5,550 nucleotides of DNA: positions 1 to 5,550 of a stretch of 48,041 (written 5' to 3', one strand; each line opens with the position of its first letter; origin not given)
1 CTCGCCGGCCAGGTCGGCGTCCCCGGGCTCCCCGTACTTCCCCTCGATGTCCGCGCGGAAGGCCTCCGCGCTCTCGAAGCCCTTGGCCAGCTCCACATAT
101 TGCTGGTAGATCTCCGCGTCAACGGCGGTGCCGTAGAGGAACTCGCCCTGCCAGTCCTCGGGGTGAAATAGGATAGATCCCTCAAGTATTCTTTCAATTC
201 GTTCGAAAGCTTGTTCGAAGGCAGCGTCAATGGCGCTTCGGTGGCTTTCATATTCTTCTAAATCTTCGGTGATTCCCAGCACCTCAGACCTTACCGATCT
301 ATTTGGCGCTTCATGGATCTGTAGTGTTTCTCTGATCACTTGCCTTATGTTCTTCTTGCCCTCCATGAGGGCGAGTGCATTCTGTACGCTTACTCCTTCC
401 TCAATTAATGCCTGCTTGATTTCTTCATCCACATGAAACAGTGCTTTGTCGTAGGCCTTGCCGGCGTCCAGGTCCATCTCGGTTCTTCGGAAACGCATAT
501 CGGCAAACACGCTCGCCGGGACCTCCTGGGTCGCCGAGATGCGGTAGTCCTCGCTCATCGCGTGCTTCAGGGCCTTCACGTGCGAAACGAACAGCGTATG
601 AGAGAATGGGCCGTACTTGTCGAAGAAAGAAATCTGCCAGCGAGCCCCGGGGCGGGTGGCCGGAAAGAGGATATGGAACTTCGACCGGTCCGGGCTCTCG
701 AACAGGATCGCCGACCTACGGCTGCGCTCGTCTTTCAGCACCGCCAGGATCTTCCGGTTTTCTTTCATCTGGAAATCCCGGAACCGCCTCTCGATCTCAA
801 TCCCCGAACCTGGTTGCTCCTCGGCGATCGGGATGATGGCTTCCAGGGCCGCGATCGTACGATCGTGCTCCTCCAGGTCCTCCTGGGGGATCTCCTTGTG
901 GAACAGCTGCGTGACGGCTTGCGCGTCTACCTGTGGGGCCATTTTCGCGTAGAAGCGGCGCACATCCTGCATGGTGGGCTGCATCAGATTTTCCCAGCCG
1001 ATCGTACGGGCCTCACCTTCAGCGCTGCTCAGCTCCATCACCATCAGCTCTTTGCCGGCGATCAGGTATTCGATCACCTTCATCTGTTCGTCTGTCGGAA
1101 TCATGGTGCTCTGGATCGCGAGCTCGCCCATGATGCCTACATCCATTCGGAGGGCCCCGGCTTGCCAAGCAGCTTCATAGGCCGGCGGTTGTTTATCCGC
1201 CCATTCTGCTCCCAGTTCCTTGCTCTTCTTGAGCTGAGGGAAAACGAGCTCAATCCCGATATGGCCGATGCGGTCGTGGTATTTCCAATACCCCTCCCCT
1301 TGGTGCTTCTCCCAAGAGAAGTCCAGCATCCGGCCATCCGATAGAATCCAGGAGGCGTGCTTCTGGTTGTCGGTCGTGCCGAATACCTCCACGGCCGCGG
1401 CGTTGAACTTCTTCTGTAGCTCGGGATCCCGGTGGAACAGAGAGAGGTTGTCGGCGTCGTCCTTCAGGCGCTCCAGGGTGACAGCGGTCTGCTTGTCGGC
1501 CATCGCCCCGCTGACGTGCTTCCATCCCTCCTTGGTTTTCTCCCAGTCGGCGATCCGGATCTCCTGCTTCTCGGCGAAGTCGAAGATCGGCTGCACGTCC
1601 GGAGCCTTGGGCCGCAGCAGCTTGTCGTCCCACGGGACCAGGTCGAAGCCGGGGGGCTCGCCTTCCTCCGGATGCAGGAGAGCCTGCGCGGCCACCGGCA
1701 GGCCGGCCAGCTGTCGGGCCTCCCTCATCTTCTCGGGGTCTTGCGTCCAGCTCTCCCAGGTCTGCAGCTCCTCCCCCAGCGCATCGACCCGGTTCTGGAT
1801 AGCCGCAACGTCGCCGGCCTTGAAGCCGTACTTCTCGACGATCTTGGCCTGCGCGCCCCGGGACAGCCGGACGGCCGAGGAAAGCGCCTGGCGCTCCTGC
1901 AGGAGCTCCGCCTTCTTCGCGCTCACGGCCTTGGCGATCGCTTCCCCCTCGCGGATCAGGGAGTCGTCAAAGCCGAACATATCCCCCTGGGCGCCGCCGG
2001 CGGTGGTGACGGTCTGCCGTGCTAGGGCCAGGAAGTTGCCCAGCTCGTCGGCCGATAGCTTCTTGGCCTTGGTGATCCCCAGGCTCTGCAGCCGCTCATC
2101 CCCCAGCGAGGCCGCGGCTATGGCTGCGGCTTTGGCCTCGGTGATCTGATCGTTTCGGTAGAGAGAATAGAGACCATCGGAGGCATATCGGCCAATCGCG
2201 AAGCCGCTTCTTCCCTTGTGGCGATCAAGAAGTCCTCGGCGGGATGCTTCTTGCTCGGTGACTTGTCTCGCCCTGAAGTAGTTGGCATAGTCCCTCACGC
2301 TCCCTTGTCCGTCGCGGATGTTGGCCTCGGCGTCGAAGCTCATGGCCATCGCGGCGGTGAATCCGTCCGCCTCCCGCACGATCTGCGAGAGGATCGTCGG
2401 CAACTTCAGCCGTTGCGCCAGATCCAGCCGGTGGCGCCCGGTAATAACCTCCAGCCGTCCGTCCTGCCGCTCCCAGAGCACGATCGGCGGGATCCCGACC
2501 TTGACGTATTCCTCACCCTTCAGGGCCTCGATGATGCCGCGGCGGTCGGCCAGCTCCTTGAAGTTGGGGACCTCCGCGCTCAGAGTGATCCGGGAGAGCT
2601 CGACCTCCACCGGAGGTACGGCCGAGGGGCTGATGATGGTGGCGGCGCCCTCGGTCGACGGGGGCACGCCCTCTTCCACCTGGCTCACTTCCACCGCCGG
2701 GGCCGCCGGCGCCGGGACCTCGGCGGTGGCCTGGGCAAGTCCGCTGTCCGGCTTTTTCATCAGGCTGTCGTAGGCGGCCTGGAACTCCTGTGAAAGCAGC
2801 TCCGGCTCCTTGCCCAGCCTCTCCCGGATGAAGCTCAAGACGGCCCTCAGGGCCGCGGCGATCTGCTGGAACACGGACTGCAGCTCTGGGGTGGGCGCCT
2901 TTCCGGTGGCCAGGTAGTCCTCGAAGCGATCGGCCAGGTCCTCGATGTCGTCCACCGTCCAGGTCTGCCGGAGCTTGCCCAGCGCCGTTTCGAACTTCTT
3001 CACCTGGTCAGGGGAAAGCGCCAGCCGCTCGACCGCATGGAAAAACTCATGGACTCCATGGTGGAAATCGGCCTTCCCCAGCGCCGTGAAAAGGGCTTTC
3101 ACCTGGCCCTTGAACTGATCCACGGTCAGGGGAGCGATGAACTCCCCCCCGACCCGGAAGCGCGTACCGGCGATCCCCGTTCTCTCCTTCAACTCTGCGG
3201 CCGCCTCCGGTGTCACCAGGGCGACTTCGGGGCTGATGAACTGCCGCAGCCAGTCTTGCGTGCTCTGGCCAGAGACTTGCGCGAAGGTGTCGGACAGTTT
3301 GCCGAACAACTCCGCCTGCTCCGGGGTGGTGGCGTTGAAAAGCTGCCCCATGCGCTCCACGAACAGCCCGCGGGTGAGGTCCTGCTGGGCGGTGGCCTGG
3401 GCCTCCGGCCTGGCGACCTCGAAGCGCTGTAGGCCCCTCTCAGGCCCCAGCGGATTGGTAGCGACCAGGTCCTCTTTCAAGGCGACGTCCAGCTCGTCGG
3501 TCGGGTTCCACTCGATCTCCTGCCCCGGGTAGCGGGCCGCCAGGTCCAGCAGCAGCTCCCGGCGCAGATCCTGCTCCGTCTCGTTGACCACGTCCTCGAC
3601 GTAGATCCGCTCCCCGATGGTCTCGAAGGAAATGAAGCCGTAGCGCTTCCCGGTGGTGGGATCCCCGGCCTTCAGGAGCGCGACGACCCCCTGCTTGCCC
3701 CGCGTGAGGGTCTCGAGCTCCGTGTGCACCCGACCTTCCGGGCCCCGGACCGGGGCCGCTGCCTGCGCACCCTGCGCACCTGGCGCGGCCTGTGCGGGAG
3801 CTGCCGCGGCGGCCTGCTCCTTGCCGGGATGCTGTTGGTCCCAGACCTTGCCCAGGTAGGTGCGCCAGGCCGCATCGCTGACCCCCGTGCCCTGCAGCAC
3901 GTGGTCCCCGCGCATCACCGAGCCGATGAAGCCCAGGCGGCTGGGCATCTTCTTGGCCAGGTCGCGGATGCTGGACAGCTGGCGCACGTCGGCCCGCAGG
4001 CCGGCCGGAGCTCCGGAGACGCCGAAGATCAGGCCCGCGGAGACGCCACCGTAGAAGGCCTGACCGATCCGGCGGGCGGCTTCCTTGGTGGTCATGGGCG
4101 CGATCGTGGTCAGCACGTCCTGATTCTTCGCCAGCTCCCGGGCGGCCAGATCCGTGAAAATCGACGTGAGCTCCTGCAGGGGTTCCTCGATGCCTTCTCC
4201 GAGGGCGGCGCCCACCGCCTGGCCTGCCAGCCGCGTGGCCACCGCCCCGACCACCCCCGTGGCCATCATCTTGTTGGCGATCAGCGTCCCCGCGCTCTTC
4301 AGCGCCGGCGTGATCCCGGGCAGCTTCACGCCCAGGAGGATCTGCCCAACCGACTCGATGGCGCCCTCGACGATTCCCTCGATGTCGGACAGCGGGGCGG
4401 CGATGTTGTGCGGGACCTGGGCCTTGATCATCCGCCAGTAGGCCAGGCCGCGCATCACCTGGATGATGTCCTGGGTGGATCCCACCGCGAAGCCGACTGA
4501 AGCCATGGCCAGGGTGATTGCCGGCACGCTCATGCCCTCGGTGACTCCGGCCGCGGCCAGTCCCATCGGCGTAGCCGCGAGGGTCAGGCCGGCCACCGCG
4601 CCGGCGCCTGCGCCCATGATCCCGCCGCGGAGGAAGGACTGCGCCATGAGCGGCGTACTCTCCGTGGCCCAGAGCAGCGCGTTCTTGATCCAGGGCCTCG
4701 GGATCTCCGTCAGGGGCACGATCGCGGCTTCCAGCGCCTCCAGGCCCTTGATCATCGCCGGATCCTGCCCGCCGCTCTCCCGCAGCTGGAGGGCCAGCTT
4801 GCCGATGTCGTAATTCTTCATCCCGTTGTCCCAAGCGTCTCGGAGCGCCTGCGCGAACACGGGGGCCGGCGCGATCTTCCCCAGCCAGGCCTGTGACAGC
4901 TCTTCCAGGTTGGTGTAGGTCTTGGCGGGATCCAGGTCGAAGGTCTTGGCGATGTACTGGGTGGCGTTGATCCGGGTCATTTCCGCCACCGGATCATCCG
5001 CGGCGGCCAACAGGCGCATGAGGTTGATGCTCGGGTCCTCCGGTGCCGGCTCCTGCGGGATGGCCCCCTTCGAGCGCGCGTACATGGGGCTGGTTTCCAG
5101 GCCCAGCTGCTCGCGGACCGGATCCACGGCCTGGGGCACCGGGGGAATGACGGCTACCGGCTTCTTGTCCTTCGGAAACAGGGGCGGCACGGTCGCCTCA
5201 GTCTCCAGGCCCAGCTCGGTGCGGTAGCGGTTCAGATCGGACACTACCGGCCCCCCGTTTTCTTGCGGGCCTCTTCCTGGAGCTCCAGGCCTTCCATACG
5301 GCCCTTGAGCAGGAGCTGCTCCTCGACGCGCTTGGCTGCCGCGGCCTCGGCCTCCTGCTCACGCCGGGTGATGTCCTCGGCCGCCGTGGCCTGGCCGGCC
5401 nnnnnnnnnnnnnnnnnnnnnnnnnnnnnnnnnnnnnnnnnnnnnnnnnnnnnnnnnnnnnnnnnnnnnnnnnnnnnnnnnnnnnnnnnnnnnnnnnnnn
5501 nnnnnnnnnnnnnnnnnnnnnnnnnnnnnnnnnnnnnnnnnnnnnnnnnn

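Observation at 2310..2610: ParB/Srx-like domain embedded in the giant virion protein, plus a second free-standing ParB-like gene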

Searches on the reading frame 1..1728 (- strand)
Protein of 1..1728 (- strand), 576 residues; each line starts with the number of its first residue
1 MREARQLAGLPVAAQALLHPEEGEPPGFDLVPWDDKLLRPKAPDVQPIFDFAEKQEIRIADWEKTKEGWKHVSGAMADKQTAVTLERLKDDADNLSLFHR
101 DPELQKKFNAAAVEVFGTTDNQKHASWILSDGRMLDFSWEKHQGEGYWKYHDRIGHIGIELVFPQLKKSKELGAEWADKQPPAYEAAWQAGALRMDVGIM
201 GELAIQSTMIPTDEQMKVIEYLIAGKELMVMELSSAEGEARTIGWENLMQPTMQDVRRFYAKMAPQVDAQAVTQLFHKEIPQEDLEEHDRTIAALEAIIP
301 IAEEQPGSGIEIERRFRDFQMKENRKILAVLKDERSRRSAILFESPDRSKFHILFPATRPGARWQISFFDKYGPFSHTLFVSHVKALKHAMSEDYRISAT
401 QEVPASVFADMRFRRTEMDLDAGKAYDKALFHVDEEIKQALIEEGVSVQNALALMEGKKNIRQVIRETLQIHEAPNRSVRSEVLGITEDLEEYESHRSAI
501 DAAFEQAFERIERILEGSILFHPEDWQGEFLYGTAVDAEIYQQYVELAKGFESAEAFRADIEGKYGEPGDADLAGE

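Call 73: search_protein_families(library=ncbifam, proteins=[window:1-1728:-], max_evalue=0.01)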
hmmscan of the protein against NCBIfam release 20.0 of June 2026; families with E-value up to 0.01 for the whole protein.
window:1-1728:- (576 aa): 0 families

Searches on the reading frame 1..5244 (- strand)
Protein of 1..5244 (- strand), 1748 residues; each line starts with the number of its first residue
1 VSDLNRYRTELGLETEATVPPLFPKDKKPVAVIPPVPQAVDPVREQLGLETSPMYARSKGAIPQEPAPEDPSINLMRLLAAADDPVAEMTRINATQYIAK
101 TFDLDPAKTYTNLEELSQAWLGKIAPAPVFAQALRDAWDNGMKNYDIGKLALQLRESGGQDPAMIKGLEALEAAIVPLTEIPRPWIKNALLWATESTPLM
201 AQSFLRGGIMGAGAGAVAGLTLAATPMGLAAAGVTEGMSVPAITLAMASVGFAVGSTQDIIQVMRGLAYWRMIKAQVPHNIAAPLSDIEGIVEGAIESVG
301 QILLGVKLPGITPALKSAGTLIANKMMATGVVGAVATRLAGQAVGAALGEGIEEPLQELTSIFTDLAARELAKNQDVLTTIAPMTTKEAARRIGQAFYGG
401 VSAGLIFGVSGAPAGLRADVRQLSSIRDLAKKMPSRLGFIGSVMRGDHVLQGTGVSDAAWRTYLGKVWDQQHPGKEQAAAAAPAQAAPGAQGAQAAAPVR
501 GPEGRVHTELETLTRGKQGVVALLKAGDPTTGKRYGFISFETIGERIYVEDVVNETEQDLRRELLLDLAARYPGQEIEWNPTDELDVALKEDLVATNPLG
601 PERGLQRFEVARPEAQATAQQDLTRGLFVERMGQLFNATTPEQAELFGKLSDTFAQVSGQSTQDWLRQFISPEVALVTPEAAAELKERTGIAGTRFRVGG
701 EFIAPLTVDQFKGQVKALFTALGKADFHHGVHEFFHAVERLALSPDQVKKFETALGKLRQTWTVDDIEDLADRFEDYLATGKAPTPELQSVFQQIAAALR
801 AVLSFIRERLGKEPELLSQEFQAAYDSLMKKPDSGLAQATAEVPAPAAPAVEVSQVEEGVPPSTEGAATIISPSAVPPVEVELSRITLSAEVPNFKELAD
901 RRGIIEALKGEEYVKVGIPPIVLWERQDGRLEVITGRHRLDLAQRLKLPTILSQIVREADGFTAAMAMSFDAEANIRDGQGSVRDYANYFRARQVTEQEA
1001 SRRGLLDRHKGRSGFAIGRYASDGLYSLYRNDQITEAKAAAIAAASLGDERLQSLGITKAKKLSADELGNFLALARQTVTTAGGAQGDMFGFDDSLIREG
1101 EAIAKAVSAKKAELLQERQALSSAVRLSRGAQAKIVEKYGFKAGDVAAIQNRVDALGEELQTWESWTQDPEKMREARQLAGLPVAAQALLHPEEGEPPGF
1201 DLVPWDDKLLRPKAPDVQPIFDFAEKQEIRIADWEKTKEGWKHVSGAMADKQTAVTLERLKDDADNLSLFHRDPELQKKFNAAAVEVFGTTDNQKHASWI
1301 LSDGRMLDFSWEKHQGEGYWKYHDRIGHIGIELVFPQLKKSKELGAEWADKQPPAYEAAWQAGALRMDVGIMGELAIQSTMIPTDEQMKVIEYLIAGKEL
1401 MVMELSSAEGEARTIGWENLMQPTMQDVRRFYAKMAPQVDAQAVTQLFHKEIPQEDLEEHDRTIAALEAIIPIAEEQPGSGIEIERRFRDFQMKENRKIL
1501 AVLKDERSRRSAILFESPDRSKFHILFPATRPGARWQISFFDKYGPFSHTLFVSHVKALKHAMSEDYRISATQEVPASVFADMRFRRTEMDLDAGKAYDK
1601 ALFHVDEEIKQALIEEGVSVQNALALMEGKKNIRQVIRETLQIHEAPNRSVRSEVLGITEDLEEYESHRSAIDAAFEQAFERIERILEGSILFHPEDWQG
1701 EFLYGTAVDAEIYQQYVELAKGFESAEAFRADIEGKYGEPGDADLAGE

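Call 6: search_protein_families(library=pfam, proteins=[window:1-5244:-], max_evalue=0.1)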
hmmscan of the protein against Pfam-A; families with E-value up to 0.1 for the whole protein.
window:1-5244:- (1748 aa): 1 family
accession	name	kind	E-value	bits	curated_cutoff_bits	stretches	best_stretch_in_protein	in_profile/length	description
PF02195.25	ParB_N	-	0.036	14.5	26.3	0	918-961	40-82/95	ParB N-terminal domain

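Call 7: search_protein_families(library=phrogs, proteins=[window:1-5244:-], max_evalue=0.01)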
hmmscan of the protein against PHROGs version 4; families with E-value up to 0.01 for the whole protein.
window:1-5244:- (1748 aa): 2 families
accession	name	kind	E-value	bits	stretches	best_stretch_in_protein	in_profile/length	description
phrog_9880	-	unknown function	2.9e-06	26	1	763-802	1023-1062/2231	-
phrog_28077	-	unknown function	1.5e-05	23.5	1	203-420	143-363/1524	-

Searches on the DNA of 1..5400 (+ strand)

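Call 8: search_dna_similar(query=window:1-5400:+, collection=phages, mode=distant, max_rows=15)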
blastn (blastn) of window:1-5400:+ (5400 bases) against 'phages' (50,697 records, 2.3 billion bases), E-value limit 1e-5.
No match.

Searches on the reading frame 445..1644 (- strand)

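Call 39: search_protein_families(library=pfam, proteins=[window:445-1644:-], max_evalue=0.5)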
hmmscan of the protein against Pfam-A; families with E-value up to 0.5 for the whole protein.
window:445-1644:- (400 aa): 1 family
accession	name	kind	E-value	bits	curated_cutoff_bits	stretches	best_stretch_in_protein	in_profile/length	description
PF23986.1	Pam3_gp59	-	0.2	12.5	27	0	140-196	4-62/76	Phage Pam3 gp59 related protein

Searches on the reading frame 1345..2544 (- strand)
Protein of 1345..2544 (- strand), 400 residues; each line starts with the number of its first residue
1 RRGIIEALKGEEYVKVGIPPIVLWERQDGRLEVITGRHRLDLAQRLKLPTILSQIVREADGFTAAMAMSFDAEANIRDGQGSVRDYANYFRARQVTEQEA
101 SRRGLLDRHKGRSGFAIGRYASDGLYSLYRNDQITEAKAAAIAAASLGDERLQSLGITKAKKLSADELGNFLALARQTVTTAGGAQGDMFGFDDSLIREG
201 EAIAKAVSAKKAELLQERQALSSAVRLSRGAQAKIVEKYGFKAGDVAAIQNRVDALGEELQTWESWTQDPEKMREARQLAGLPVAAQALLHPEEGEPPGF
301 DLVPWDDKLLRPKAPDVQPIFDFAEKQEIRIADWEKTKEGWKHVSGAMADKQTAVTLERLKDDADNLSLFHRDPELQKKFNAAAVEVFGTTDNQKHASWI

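Call 39: search_protein_families(library=pfam, proteins=[window:1345-2544:-], max_evalue=0.5)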
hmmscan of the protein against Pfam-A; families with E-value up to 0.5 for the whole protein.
window:1345-2544:- (400 aa): 1 family
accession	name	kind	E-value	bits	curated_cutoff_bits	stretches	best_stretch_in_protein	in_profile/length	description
PF00325.26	Crp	-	0.058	13.6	21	1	162-180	2-20/32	Bacterial regulatory proteins, crp family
